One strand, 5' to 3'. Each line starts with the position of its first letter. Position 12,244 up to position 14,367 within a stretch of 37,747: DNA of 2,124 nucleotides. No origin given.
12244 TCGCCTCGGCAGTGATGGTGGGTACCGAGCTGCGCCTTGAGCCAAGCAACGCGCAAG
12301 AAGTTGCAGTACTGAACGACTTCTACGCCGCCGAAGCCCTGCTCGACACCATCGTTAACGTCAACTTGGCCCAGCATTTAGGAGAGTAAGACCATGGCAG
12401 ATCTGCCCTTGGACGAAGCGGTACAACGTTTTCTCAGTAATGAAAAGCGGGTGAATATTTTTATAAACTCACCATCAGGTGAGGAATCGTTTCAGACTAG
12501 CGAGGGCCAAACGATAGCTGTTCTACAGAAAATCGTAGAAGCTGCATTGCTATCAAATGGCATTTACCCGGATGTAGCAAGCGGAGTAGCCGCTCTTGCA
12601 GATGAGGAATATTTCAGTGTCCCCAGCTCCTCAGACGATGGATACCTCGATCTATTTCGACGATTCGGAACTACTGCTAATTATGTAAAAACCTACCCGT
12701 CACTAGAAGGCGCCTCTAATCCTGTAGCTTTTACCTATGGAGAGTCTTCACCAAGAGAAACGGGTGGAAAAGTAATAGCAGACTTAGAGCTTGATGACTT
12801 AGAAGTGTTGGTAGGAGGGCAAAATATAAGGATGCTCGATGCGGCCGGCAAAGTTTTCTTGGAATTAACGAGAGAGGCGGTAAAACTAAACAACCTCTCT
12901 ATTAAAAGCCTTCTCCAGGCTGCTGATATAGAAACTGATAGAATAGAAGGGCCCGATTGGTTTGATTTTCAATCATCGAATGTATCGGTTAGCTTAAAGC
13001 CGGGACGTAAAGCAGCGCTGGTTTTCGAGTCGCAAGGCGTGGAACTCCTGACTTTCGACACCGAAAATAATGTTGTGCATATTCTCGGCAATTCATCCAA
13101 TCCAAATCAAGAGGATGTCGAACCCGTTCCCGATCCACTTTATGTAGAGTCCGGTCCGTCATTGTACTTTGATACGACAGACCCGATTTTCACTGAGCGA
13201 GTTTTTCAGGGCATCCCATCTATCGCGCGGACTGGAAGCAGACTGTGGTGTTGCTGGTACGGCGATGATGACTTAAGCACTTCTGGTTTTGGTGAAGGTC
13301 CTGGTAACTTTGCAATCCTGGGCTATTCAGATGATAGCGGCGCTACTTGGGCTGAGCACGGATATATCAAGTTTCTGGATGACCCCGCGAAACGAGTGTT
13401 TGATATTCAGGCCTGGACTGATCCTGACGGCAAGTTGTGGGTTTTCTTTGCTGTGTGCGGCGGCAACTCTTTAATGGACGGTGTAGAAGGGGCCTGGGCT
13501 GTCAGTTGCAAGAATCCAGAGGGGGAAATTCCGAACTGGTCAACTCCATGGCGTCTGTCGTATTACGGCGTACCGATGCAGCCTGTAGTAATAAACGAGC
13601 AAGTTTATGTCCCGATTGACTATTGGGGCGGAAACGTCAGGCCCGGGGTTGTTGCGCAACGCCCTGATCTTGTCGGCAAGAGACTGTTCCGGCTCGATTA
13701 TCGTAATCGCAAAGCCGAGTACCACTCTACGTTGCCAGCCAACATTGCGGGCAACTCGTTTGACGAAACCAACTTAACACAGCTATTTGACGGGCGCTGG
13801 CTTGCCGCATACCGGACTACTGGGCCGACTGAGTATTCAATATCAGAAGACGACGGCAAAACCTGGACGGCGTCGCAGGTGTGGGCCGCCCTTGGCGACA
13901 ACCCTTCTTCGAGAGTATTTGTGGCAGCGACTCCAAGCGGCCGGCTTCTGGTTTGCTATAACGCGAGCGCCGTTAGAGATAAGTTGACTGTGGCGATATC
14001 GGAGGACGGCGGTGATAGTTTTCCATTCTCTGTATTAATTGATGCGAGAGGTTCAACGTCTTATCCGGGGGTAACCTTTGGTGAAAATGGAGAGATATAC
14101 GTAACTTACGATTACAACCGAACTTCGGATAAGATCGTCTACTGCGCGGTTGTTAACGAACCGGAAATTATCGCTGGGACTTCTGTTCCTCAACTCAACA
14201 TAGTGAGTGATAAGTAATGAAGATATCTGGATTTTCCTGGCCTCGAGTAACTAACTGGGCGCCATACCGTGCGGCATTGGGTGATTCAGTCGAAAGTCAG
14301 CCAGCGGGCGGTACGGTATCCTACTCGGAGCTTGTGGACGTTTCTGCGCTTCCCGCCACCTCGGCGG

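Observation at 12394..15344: AT-rich two-gene island inserted between baseplate gene I and tail-fibre gene H: a second receptor-binding set in a P2-type tail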

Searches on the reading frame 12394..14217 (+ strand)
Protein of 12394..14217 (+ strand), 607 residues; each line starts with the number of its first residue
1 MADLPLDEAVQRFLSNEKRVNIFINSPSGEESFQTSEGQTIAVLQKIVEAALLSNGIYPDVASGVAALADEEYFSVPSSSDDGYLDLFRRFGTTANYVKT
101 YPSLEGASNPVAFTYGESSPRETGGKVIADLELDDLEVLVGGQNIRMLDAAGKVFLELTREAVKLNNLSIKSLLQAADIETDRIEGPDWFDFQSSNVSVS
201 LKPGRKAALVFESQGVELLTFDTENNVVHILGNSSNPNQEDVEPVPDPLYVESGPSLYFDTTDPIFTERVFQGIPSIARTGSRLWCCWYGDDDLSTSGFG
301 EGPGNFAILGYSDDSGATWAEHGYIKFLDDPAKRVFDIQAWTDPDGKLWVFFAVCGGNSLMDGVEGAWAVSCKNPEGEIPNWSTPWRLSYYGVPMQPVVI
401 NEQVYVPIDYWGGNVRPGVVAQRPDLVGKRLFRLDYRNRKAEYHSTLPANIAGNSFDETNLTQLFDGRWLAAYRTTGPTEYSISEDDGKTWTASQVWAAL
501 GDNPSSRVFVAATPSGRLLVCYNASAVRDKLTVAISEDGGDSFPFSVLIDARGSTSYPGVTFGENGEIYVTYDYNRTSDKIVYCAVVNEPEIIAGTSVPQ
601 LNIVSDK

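Call 3: search_protein_families(library=pfam, proteins=[window:12394-14217:+], max_evalue=0.01)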
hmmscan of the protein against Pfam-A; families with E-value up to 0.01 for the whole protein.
window:12394-14217:+ (607 aa): 2 families
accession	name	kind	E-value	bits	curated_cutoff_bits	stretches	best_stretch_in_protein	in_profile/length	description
PF13088.12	BNR_2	-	1.4e-14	54.6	31.4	1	343-570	59-277/277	BNR repeat-like domain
PF02012.26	BNR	-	0.0052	17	27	0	483-492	2-11/12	BNR/Asp-box repeat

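Call 4: search_protein_families(library=phrogs, proteins=[window:12394-14217:+], max_evalue=0.01)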
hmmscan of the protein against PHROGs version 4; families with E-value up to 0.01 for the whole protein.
window:12394-14217:+ (607 aa): 0 families

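Call 6: search_dna_similar(query=window:12394-14217:+, collection=phages, mode=protein, max_rows=30, max_evalue=0.001)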
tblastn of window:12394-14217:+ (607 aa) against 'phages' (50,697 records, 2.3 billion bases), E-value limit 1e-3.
Records with a match: 5; places in all: 5; records where one place covers at least 80% of the query: 2.
Best place of each record, by identity: <60% 5.
By first word of the organism name: Pseudomonas 3; Synechococcus 2.
By host as written in the record: Pseudomonas putida 3; Synechococcus sp. 1; Synechococcus sp. PCC 7002 1.
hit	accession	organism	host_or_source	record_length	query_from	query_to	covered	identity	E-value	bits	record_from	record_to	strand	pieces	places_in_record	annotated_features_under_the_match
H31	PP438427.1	Synechococcus phage Ssp-JY37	Synechococcus sp.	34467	44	597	91%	25.2%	4e-17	92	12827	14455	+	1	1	hypothetical protein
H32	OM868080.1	Synechococcus phage Yong-L1-251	Synechococcus sp. PCC 7002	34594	44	597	91%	25.2%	4e-17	92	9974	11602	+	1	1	hypothetical protein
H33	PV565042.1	Pseudomonas phage Ebordelon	Pseudomonas putida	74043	57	105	8%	57.1%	3e-7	60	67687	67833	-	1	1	hypothetical protein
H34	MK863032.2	Pseudomonas phage Zuri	Pseudomonas putida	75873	57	105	8%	57.1%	3e-7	60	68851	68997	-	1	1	hypothetical protein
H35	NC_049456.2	Pseudomonas phage Zuri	Pseudomonas putida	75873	57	105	8%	57.1%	3e-7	60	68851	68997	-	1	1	hypothetical protein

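Call 10: get_annotated_region(hit=H31, flank=6000)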
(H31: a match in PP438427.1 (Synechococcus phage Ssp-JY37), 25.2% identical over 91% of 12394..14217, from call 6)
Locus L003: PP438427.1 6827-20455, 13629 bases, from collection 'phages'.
description: Synechococcus phage Ssp-JY37, complete genome.
organism: Synechococcus phage Ssp-JY37 (NCBI taxid 3128155)
taxonomy: Viruses; Duplodnaviria; Heunggongvirae; Uroviricota; Caudoviricetes
host: Synechococcus sp.; source: China; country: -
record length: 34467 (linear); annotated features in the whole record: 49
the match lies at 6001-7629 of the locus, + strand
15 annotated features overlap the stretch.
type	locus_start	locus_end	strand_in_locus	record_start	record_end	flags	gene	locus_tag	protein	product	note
CDS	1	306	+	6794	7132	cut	-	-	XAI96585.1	hypothetical protein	-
CDS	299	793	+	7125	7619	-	-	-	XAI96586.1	hypothetical protein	-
CDS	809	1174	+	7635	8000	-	-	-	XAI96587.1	hypothetical protein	-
CDS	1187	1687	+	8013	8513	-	-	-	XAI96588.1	major tail subunit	-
CDS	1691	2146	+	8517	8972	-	-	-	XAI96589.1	hypothetical protein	-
CDS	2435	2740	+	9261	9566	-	-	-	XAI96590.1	hypothetical protein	-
CDS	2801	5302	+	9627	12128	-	-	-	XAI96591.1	tail length tape-measure protein H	-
CDS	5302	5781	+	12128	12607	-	-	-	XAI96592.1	hypothetical protein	-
CDS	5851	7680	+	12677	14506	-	-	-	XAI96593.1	hypothetical protein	-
CDS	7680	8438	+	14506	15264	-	-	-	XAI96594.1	hypothetical protein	-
CDS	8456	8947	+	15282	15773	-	-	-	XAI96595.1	hypothetical protein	-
CDS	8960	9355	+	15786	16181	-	-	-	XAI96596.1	hypothetical protein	-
CDS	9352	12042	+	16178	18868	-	-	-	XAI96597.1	tail fiber protein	-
CDS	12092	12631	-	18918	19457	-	-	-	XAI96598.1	hypothetical protein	-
CDS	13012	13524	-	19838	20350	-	-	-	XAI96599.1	hypothetical protein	-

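Call 16: find_homologous_proteins(query=window:12394-14217:+)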
Query window:12394-14217:+ (607 aa): 74 proteins with E <= 0.001 among 8000 candidates.
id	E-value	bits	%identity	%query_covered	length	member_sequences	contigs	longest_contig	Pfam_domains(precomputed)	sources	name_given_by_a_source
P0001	0.0e+0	1397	100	100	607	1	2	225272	PF13088.13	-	-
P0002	4.5e-145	503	45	91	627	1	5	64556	PF13088.13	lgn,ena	-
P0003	8.3e-142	492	45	91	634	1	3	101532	PF13088.13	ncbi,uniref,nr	ncbi:glycoside hydrolase [Pseudomonas asiatica]|uniref:sialidase family protein n=1 Tax=Pseudomonas 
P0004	9.7e-139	482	45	91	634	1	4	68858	PF13088.13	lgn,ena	-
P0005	4.8e-73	265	39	61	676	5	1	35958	PF13088.13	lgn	-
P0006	4.0e-69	252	30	62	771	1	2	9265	PF13859.13,PF24316.2,PF02012.27,PF15902.13,PF13088.13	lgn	-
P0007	5.3e-65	238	32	59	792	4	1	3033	PF24316.2,PF02012.27,PF15902.13,PF13088.13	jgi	-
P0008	2.8e-63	232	31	57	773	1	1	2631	PF02012.27,PF15902.13,PF13088.13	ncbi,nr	ncbi:MAG TPA: sialidase family protein, partial [Actinomycetes bacterium]|nr:sialidase family protei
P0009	3.5e-60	222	38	56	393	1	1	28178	PF13088.13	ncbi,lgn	ncbi:MAG TPA: sialidase family protein [Geobacteraceae bacterium]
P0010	4.7e-49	185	35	56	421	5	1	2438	PF13088.13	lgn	-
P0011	1.7e-41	160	33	60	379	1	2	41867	PF24316.2,PF02012.27,PF04616.21,PF15902.13,PF13088.13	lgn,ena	-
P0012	4.1e-41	159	34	55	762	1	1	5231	PF13859.13,PF24316.2,PF02012.27,PF15902.13,PF13088.13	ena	-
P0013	4.1e-40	156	34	55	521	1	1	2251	PF13088.13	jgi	-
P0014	6.9e-40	155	33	59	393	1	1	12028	PF02012.27,PF04616.21,PF13088.13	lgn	-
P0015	7.0e-39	152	33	55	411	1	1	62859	PF02012.27,PF15902.13,PF13088.13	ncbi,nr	ncbi:MAG: exo-alpha-sialidase [Phycisphaeraceae bacterium]|nr:exo-alpha-sialidase [Phycisphaeraceae 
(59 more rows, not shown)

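Call 18: find_encoding_contigs(protein=P0002, flank=8000, max_places=3)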
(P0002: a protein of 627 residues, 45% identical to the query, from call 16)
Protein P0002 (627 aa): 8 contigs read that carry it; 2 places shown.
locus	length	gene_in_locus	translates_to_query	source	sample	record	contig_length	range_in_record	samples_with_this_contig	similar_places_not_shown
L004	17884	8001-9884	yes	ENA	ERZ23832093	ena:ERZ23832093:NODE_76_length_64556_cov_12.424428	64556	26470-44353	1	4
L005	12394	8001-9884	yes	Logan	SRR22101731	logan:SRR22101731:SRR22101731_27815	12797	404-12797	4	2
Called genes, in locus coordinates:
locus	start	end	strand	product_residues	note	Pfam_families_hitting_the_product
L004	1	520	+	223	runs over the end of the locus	PF19759:DUF6246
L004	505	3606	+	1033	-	PF20155:TMP_3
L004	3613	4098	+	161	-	PF08875:DUF1833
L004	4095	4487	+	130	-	-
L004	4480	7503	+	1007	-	-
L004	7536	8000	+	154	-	-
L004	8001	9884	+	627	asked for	PF13088:BNR_2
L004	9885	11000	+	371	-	-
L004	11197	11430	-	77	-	-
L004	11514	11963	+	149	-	-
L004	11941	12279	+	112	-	-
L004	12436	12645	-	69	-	-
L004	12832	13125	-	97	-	-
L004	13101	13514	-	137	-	-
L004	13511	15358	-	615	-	PF00270:DEAD, PF04851:ResIII, PF00271:Helicase_C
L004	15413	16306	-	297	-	-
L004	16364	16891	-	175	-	-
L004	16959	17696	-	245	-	-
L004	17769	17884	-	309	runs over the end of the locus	PF13479:AAA_24, PF13481:AAA_25 (faint)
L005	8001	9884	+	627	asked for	PF13088:BNR_2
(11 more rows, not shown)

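Call 19: find_encoding_contigs(protein=P0003, flank=8000, max_places=3)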
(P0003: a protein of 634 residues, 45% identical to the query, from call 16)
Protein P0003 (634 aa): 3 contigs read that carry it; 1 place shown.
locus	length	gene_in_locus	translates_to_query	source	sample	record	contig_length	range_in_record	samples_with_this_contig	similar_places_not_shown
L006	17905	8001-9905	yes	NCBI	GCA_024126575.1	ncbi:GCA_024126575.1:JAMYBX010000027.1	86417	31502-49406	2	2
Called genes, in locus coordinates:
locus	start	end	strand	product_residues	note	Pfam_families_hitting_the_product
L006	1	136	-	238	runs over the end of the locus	PF09397:FtsK_gamma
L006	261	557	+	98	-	PF13248:Zn_ribbon_3 (weak)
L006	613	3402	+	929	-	PF20155:TMP_3, PF09718:Tape_meas_lam_C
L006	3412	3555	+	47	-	-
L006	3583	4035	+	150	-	-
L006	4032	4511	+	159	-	PF08875:DUF1833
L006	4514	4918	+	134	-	-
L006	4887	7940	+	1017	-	-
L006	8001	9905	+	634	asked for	PF13088:BNR_2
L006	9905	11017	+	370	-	-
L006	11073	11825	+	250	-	PF01541:GIY-YIG (weak), PF07460:NUMOD3 (faint)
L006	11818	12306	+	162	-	-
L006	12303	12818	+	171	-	PF10721:DUF2514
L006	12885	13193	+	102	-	-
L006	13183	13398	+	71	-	-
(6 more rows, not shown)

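Call 20: find_encoding_contigs(protein=P0001, flank=10000, max_places=3)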
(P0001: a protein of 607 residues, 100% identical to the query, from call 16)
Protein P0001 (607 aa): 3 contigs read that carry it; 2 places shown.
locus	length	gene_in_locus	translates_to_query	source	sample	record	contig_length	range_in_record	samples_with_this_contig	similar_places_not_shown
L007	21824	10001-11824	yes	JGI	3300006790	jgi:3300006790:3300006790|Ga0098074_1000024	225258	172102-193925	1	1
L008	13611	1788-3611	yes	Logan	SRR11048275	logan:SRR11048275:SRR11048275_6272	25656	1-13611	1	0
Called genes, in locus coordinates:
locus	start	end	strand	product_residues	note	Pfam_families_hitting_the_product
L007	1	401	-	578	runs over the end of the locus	PF06056:Terminase_5, PF03237:Terminase_6N, PF17289:Terminase_6C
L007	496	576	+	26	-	-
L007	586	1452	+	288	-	PF05929:Phage_GPO_N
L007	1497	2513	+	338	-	PF05125:Phage_cap_P2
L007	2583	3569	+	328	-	PF05944:Phage_term_smal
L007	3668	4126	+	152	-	PF05926:Phage_GPL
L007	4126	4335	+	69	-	PF05489:Phage_tail_X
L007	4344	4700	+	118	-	PF16931:Phage_holin_8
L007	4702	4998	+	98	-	PF05449:Phage_holin_3_7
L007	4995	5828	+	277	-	PF01471:PG_binding_1, PF09374:PG_binding_3 (faint), PF11860:Muramidase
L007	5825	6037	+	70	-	-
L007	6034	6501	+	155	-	-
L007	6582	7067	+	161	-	PF06891:P2_Phage_GpR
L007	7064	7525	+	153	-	PF05069:Phage_tail_S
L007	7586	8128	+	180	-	PF04717:Phage_base_V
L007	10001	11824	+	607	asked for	PF13088:BNR_2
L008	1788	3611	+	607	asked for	PF13088:BNR_2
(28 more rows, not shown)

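Call 23: get_annotated_region(hit=H34, flank=5000)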
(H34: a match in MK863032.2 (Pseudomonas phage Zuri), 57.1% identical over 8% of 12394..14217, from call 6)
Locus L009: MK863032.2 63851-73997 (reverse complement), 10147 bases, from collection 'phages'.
description: Pseudomonas phage Zuri, complete genome.
organism: Pseudomonas phage Zuri (NCBI taxid 2604899)
taxonomy: Viruses; Duplodnaviria; Heunggongvirae; Uroviricota; Caudoviricetes; Schitoviridae; Zurivirus; Zurivirus zuri
host: Pseudomonas putida; source: garden soil; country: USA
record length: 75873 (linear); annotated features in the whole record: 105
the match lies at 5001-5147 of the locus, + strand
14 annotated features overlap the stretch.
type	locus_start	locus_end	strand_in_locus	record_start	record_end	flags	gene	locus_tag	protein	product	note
CDS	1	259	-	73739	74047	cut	-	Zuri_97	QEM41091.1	hypothetical protein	gp97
CDS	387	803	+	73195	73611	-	-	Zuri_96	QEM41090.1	hypothetical protein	gp96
CDS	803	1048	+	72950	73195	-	-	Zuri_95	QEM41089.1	hypothetical protein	gp95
CDS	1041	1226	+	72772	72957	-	-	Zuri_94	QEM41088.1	hypothetical protein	gp94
CDS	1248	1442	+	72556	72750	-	-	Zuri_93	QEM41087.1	phage shock protein A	gp93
CDS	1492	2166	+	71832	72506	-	-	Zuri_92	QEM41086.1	terminase small subunit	gp92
CDS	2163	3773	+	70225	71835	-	-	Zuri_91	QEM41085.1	terminase large subunit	gp91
CDS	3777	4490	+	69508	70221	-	-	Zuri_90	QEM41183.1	hypothetical protein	gp90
CDS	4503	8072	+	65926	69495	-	-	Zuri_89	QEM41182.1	hypothetical protein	gp89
CDS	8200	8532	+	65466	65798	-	-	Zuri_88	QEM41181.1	hypothetical protein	gp88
CDS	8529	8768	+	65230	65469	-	-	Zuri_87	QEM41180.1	holin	gp87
CDS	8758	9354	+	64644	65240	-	-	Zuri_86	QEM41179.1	endolysin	gp86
CDS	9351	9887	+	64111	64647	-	-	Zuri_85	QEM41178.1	Rz/Rz1 spanin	gp85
CDS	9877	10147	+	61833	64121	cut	-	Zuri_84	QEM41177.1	portal protein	gp84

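Call 28: search_solved_structures(query=A2, max_evalue=0.01)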
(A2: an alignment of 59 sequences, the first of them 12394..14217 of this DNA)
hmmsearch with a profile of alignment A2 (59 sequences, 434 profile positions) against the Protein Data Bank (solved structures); distinct sequences matched with E-value up to 0.01: 86 (the best 60 are shown).
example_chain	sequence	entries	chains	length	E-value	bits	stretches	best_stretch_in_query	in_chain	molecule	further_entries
4fj6_A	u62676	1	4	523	3.4e-18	68.9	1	174-333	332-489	glycoside hydrolase family 33, candidate sialidase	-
7lbu_A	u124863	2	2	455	1.2e-17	67.2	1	51-350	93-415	Exo-alpha-sialidase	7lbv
4bbw_A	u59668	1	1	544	1.8e-17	66.6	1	54-348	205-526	SIALIDASE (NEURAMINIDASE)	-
4q6k_A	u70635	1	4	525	4.6e-17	65.2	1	174-347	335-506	BNR/Asp-box repeat protein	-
6mnj_A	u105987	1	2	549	4.9e-17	65.1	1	87-335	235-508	Hz136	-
4xe9_A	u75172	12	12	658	5.5e-17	65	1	177-326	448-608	Sialidase B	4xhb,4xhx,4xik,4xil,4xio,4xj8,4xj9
4xyx_A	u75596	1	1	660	5.6e-17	65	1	177-326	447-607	Sialidase B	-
4xog_A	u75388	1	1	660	5.6e-17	64.9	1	177-326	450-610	Sialidase B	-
2jkb_A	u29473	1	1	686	5.8e-17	64.9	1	177-326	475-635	SIALIDASE B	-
2vw0_A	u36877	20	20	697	6.2e-17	64.8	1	177-326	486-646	SIALIDASE B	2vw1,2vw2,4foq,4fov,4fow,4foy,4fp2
6myv_A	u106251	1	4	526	9.9e-17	64.1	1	54-348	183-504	Sialidase26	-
4xma_A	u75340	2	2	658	1.4e-16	63.7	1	202-326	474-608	Sialidase B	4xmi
6mrv_B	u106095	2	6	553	1.6e-16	63.4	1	54-348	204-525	Sialidase26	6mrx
1eur_A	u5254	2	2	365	3.5e-16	62.3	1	204-347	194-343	SIALIDASE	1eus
9db6_A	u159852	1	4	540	9.6e-16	60.9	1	54-348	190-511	BNR/Asp-box repeat protein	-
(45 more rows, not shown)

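Call 39: search_protein_families(library=pfam, proteins=[L004:4480-7503:+, L004:7536-8000:+], max_evalue=0.01)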
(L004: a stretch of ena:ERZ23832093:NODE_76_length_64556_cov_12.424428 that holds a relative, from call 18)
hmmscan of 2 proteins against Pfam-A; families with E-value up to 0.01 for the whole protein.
L004:4480-7503:+ (1007 aa): 1 family
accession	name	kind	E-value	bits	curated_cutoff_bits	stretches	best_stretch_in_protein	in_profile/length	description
PF13550.12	Phage-tail_3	-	0.00015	22.1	23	1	733-880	2-149/164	Putative phage tail protein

L004:7536-8000:+ (154 aa): 0 families
